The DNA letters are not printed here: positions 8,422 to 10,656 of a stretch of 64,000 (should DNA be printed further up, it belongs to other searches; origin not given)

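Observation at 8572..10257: ECF-transporter-like membrane module (S-like plus EcfT/CbiQ-like) fused to a THEP1/COG1618-type NTPase instead of an ABC ATPase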

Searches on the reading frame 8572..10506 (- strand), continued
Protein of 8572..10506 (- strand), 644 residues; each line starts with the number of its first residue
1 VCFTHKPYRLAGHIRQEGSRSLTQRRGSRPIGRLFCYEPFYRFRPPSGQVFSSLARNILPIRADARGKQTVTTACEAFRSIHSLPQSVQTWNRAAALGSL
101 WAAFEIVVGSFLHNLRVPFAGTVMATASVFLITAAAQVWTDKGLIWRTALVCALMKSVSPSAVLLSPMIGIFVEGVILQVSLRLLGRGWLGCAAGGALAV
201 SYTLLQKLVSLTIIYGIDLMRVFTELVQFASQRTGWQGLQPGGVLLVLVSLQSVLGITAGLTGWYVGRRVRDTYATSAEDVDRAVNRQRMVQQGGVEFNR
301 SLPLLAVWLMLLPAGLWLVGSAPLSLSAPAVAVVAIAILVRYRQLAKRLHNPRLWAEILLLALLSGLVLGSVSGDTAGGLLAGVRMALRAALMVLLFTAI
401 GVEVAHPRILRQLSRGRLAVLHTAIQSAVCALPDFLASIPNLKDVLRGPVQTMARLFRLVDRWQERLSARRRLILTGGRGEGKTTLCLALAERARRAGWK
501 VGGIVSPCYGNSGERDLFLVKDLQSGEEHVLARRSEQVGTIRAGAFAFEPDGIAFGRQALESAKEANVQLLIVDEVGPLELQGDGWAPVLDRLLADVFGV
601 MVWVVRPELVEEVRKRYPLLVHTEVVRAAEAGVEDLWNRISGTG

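Call 65: search_protein_families(library=pfam, proteins=[L073:511-936:+, L073:949-3351:+, L073:3366-3827:+, L073:3824-4450:+, L073:4447-5265:+, L073:5249-5632:+, L073:9881-10903:+, L073:10830-11999:+, L073:12012-12746:+, L073:12743-13519:+], max_evalue=0.0001)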
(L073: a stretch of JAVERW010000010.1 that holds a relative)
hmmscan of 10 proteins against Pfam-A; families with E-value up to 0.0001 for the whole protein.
L073:511-936:+ (141 aa): 1 family
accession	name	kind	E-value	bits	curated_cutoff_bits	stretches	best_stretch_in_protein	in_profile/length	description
PF14522.11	Cytochrome_C7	-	3e-05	24.2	24.8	0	90-133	13-66/67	Cytochrome c7 and related cytochrome c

L073:949-3351:+ (800 aa): 3 families
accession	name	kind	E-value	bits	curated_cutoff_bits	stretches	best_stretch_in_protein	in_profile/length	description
PF00384.28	Molybdopterin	-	8.7e-57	193.2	24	1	96-537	1-349/353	Molybdopterin oxidoreductase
PF01568.27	Molydop_binding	-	8e-29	100.3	26.8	1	671-779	1-110/110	Molydopterin dinucleotide binding domain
PF04879.21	Molybdop_Fe4S4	-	6.1e-15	55.4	22.7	1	40-93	2-55/55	Molybdopterin oxidoreductase Fe4S4 domain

L073:3366-3827:+ (153 aa): 1 family
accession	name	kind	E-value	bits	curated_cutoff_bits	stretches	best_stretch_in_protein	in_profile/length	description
PF03927.19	NapD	-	1.5e-18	67.1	28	1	52-126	2-76/76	NapD protein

L073:3824-4450:+ (208 aa): 13 families
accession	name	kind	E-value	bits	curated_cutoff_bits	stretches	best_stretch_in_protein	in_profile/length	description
PF12838.12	Fer4_7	-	1.2e-19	70.9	27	3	53-106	1-52/52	4Fe-4S dicluster domain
PF00037.32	Fer4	-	2.1e-17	62.6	21.1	1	53-69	7-23/24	4Fe-4S binding domain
PF13237.11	Fer4_10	-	8.5e-16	58.1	25.5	2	157-185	2-28/53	4Fe-4S dicluster domain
PF12837.12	Fer4_6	-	8.5e-16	57.5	25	1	51-66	6-21/24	4Fe-4S binding domain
PF12797.12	Fer4_2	-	2.4e-14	52.6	24.5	1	156-176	2-22/22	4Fe-4S binding domain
PF13187.11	Fer4_9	-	9.6e-14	51.6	27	2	54-106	2-51/52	4Fe-4S dicluster domain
PF13484.11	Fer4_16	-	2.1e-12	48.1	30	0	92-145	2-65/66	4Fe-4S double cluster binding domain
PF14697.11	Fer4_21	-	6.5e-12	45.8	35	2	53-106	7-56/59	4Fe-4S dicluster domain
PF13183.11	Fer4_8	-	2.9e-11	44.2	27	1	53-105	4-67/68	4Fe-4S dicluster domain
PF25160.1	LdpA_Fe-S-bd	-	2e-10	40.7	27.6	0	41-70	14-44/49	LdpA Fe-S cluster-binding domain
PF12798.12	Fer4_3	-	5.6e-10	39.7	27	0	54-66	1-13/15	4Fe-4S binding domain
PF13534.11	Fer4_17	-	1.1e-09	39.1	22.2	0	40-66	32-58/61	4Fe-4S dicluster domain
PF12800.12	Fer4_4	-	1.6e-08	34.6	24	0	53-66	3-16/17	4Fe-4S binding domain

L073:4447-5265:+ (272 aa): 6 families
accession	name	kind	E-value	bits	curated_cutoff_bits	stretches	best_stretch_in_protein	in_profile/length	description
PF12801.12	Fer4_5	-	8.6e-19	67.7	22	2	73-107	5-39/48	4Fe-4S binding domain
PF12838.12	Fer4_7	-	3.7e-09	37.3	27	0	243-259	35-51/52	4Fe-4S dicluster domain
PF13237.11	Fer4_10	-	1e-07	32.2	25.5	1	213-257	2-53/53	4Fe-4S dicluster domain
PF00037.32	Fer4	-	1.5e-06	28.2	21.1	1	244-259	6-21/24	4Fe-4S binding domain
PF25160.1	LdpA_Fe-S-bd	-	2.9e-05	24.2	27.6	0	192-234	9-42/49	LdpA Fe-S cluster-binding domain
PF13187.11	Fer4_9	-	6.2e-05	23.4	27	0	220-259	2-50/52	4Fe-4S dicluster domain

L073:5249-5632:+ (127 aa): 1 family
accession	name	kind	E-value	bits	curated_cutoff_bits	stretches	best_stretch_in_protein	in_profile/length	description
PF00126.33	HTH_1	-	1.3e-05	25.5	26.6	1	39-100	3-59/60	Bacterial regulatory helix-turn-helix protein, lysR family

L073:9881-10903:+ (340 aa): 1 family
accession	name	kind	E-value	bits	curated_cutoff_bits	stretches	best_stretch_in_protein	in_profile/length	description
PF00994.29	MoCF_biosynth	-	5.3e-22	78.5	26.6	1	174-303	1-142/144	Probable molybdopterin binding domain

L073:10830-11999:+ (389 aa): 4 families
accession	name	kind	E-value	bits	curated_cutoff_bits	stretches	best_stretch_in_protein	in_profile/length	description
PF00005.33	ABC_tran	-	1.6e-31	110.2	25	1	51-185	13-136/137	ABC transporter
PF13304.12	AAA_21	-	2.6e-07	31.4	27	0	154-217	234-299/304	AAA domain, putative AbiEii toxin, Type IV TA system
PF02463.25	SMC_N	-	5.5e-06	26.4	40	0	51-219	26-200/220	RecF/RecN/SMC N terminal domain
PF08402.16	TOBE_2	-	1.1e-05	25.9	21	1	295-375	1-73/76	TOBE domain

L073:12012-12746:+ (244 aa): 1 family
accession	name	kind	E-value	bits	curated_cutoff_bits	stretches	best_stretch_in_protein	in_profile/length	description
PF13531.11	SBP_bac_11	-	1.1e-36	127.2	25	1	23-240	3-226/227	Bacterial extracellular solute-binding protein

L073:12743-13519:+ (258 aa): 1 family
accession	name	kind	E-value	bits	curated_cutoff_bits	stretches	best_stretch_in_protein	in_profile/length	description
PF00528.27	BPD_transp_1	-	4.5e-11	43.2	26.4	1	63-244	1-173/184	Binding-protein-dependent transport system inner membrane component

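Call 74: search_protein_families(library=ncbifam, proteins=[L071:4657-5013:+, L073:5249-5632:+, L080:11828-12196:+, L071:5173-7152:+, L034:1002-3032:+, L054:7175-7984:+, L073:9881-10903:+, L007:12627-13253:-], max_evalue=0.001)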
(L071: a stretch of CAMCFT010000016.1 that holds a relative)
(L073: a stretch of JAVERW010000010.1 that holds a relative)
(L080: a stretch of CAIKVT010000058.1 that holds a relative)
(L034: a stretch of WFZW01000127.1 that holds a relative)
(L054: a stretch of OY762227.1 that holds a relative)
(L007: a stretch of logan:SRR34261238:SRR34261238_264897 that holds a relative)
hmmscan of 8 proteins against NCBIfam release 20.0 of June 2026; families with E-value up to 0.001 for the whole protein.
L071:4657-5013:+ (118 aa): 2 families
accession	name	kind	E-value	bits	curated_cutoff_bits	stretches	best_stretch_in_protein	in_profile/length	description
TIGR00637.1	ModE_repress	subfamily_domain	9.4e-23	80.2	98.5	1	25-107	1-83/100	ModE molybdate transport repressor domain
NF007957.0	PRK10676.1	equivalog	2.1e-16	59.9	369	1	25-108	16-100/263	molybdenum-dependent transcriptional regulator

L073:5249-5632:+ (127 aa): 2 families
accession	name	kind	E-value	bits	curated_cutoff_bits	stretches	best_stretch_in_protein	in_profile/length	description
TIGR00637.1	ModE_repress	subfamily_domain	1.1e-18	67.1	98.5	1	36-113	3-80/100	ModE molybdate transport repressor domain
NF007957.0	PRK10676.1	equivalog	1.2e-13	50.8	369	1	38-111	20-93/263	molybdenum-dependent transcriptional regulator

L080:11828-12196:+ (122 aa): 3 families
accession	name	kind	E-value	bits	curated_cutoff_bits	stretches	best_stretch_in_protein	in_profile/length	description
TIGR00637.1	ModE_repress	subfamily_domain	9.8e-15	54.4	98.5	1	24-108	2-86/100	ModE molybdate transport repressor domain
NF007957.0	PRK10676.1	equivalog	1.1e-08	34.5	369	1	29-97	22-90/263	molybdenum-dependent transcriptional regulator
NF045990.1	TransRegCbbRRhodb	equivalog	0.0002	20.5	450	1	32-108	14-87/304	LysR family regulator CbbR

L071:5173-7152:+ (659 aa): 21 families
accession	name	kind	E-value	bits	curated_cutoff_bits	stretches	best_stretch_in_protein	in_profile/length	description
TIGR01785.1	TonB-hemin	subfamily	1.6e-34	119.4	316.85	1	46-653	21-673/677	TonB-dependent heme/hemoglobin receptor family protein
TIGR01783.1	TonB-siderophor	subfamily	1.6e-28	99.7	223.5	2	49-258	8-204/649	TonB-dependent siderophore receptor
TIGR01786.1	TonB-hemlactrns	subfamily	6.8e-27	94.1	323.75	2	318-646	336-696/719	TonB-dependent hemoglobin/transferrin/lactoferrin family receptor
NF007926.1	PRK10641.1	equivalog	1.2e-24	86.9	836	2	48-168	49-171/617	TonB-dependent vitamin B12 receptor BtuB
TIGR01779.1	TonB-B12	equivalog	5.8e-24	84.6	599.7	2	425-655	387-612/614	TonB-dependent vitamin B12 receptor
NF049946.1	TonB_dep_CU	exception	1.2e-22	80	700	1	78-653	95-678/683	TonB-dependent receptor, CU motif-type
NF010010.0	PRK13483.1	equivalog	4.9e-19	67.8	927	1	463-654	447-657/660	ligand-gated channel protein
NF010038.0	PRK13513.1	equivalog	5.1e-13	48.4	942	1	477-636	471-637/659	ligand-gated channel protein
NF050067.1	TonBEntbctnRecCfrA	equivalog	1e-11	43.9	1200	2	49-161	49-168/698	TonB-dependent ferric enterobactin receptor CfrA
NF007478.2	PRK10064.1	equivalog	3.1e-11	42.3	745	1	512-653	513-659/663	catecholate siderophore receptor CirA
NF049945.1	TonB_dep_FCYXU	equivalog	1.5e-10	40.4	825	1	33-655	33-695/697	TonB-dependent receptor, FCYXU motif-type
NF053590.1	TonB_dep_TOL0244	equivalog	1.7e-09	36.8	645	0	52-154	37-143/604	TOL_0244 family TonB-dependent receptor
NF010012.0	PRK13486.1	equivalog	1.7e-09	36.6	924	1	443-651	437-668/696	TonB-dependent receptor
NF010651.0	PRK14050.1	equivalog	4.3e-09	35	884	1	71-181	108-216/730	TonB-dependent siderophore receptor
NF010051.0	PRK13528.1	subfamily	1.2e-07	30.4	583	1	370-640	421-707/727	FepA family TonB-dependent siderophore receptor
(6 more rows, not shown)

L034:1002-3032:+ (676 aa): 34 families (the best 25 are shown)
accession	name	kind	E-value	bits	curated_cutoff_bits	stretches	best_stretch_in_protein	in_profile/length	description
TIGR01779.1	TonB-B12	equivalog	3.1e-47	161.4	599.7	2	38-214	27-206/614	TonB-dependent vitamin B12 receptor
NF007926.1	PRK10641.1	equivalog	6.5e-42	143.9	836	2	58-216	46-206/617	TonB-dependent vitamin B12 receptor BtuB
TIGR01786.1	TonB-hemlactrns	subfamily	3.3e-41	141.4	323.75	1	52-550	17-563/719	TonB-dependent hemoglobin/transferrin/lactoferrin family receptor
TIGR01783.1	TonB-siderophor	subfamily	8.1e-41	140.4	223.5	1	59-656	5-620/649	TonB-dependent siderophore receptor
TIGR01785.1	TonB-hemin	subfamily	1.2e-37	129.8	316.85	1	42-584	1-578/677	TonB-dependent heme/hemoglobin receptor family protein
NF049946.1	TonB_dep_CU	exception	4.1e-28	98.1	700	2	35-217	35-228/683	TonB-dependent receptor, CU motif-type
NF049944.1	TonB_dep_PUIUD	equivalog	7.1e-27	94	850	2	11-220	8-232/686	TonB-dependent receptor, PUIUD motif-type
NF049947.1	TonB_dep_PCPU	exception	3.6e-25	88.2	800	2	15-224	9-229/685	TonB-dependent receptor, PCPU motif-type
NF007478.2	PRK10064.1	equivalog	3.8e-22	78.3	745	1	55-174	46-169/663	catecholate siderophore receptor CirA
NF010010.0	PRK13483.1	equivalog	1.4e-21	76.2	927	2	16-168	13-168/660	ligand-gated channel protein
NF010012.0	PRK13486.1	equivalog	4.7e-20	71.5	924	2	52-175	38-170/696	TonB-dependent receptor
NF041535.1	TonB_rec_PqqU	equivalog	5.2e-20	71.3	1200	2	53-213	13-186/676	TonB-dependent receptor PqqU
NF010011.0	PRK13484.1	equivalog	2.1e-19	69.3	1197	2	49-165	40-161/682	IreA family TonB-dependent siderophore receptor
NF010048.1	PRK13524.1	subfamily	4.8e-19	68.3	493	2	26-229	24-238/744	FepA family TonB-dependent siderophore receptor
NF010051.0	PRK13528.1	subfamily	1.2e-18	66.7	583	2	39-192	37-197/727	FepA family TonB-dependent siderophore receptor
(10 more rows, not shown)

L054:7175-7984:+ (269 aa): 0 families

L073:9881-10903:+ (340 aa): 14 families
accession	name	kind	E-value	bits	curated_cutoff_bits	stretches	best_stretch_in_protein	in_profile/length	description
TIGR00177.1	molyb_syn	domain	3e-18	66.2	85.35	1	172-286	3-133/148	molybdenum cofactor synthesis domain-containing protein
NF011068.0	PRK14498.1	equivalog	2.4e-13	49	534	1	172-285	188-307/647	molybdopterin biosynthesis protein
NF007960.1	PRK10680.1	equivalog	9.5e-13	47.7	440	1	177-294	180-303/401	molybdopterin molybdotransferase MoeA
NF002947.1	PRK03604.1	equivalog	1.1e-12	47.9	285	1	171-253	146-229/301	bifunctional molybdenum cofactor biosynthesis protein MoaC/MoaB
NF001813.0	PRK00549.1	equivalog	3.1e-12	46.2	379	1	172-251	2-81/414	competence/damage-inducible protein A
NF011067.0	PRK14497.1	equivalog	2.2e-10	39.8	536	1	178-281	194-296/546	putative molybdopterin biosynthesis protein MoeA/unknown domain fusion protein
NF011060.0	PRK14491.1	equivalog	1.5e-08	33.5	532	1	176-286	374-490/598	bifunctional molybdopterin-guanine dinucleotide biosynthesis adaptor protein MobB/molybdopterin molybdotransferase MoeA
NF002291.0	PRK01215.1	equivalog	2.3e-08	33.4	293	1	171-254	4-87/264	nicotinamide mononucleotide deamidase-related protein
TIGR00200.1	cinA_nterm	subfamily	1.7e-07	30.3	243.15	1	172-252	3-83/414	CinA family nicotinamide mononucleotide deamidase-related protein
NF050098.1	MoeA_actino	exception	4.3e-07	29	560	1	177-287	188-298/400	molybdopterin molybdotransferase MoeA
NF045515.2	Glp_gephyrin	equivalog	6.5e-07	28.4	475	1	179-282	190-292/403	molybdotransferase-like divisome protein Glp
NF002978.0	PRK03673.1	equivalog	0.00016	20.7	496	1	173-254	4-85/398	nicotinamide mononucleotide deamidase-related protein YfaY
NF006932.0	PRK09417.1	equivalog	0.00025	20.6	158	1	181-253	14-90/193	molybdopterin adenylyltransferase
TIGR02667.1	moaB_proteo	equivalog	0.00076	19.2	222.4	0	191-252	23-86/163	molybdenum cofactor biosynthesis protein B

L007:12627-13253:- (208 aa): 22 families
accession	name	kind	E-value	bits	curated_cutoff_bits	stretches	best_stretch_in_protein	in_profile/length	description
NF045665.1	NTPtran_DVU1551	equivalog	1.2e-40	139.6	315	1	8-207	2-201/359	DVU_1551 family NTP transferase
TIGR03310.1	matur_MocA_YgfJ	equivalog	2.5e-35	122.2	186.45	1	8-193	1-186/188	molybdenum cofactor cytidylyltransferase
NF002741.0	PRK02726.1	equivalog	1.4e-19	70.6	179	1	4-194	5-193/200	molybdenum cofactor guanylyltransferase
TIGR03202.1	pucB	equivalog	9e-13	48.4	235.05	1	8-191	2-191/192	xanthine dehydrogenase accessory protein PucB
NF045782.1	NicBOxredNboR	equivalog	9.6e-13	48.3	260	1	6-191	8-201/206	nicotine blue oxidoreductase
TIGR02665.1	molyb_mobA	equivalog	1.2e-11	45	151.85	1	8-192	2-185/186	molybdenum cofactor guanylyltransferase MobA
TIGR01173.1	glmU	equivalog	3.6e-10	39.3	366.85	1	8-136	2-129/452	bifunctional UDP-N-acetylglucosamine diphosphorylase/glucosamine-1-phosphate N-acetyltransferase GlmU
NF001457.0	PRK00317.1-3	equivalog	1.5e-09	37.6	164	1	7-155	2-145/200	molybdenum cofactor guanylyltransferase MobA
NF010932.0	PRK14352.1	equivalog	3.2e-08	32.7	611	1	5-123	5-125/488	bifunctional UDP-N-acetylglucosamine diphosphorylase/glucosamine-1-phosphate N-acetyltransferase GlmU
TIGR00453.1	ispD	equivalog_domain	5.3e-08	32.6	181.3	1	8-132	1-126/219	2-C-methyl-D-erythritol 4-phosphate cytidylyltransferase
NF001837.0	PRK00560.1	equivalog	1.8e-07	31.1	182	1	5-154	7-143/196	molybdenum cofactor guanylyltransferase MobA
NF010933.0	PRK14353.1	equivalog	1.1e-06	27.5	505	1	6-130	5-131/453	bifunctional UDP-N-acetylglucosamine diphosphorylase/glucosamine-1-phosphate N-acetyltransferase GlmU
NF041135.1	IPPtranDIPPsyn_Thcocales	equivalog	1.7e-06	27.3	580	1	8-94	2-90/419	bifunctional L-myo-inositol-1-phosphate cytidylyltransferase/CDP-L-myo-inositol myo-inositolphosphotransferase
NF011056.0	PRK14489.1-1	equivalog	2.8e-06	26.7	379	1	7-155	6-142/363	bifunctional molybdenum cofactor guanylyltransferase MobA/molybdopterin-guanine dinucleotide biosynthesis adaptor protein MobB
NF010940.0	PRK14360.1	equivalog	3.5e-06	25.9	602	1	6-124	1-119/452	bifunctional UDP-N-acetylglucosamine diphosphorylase/glucosamine-1-phosphate N-acetyltransferase GlmU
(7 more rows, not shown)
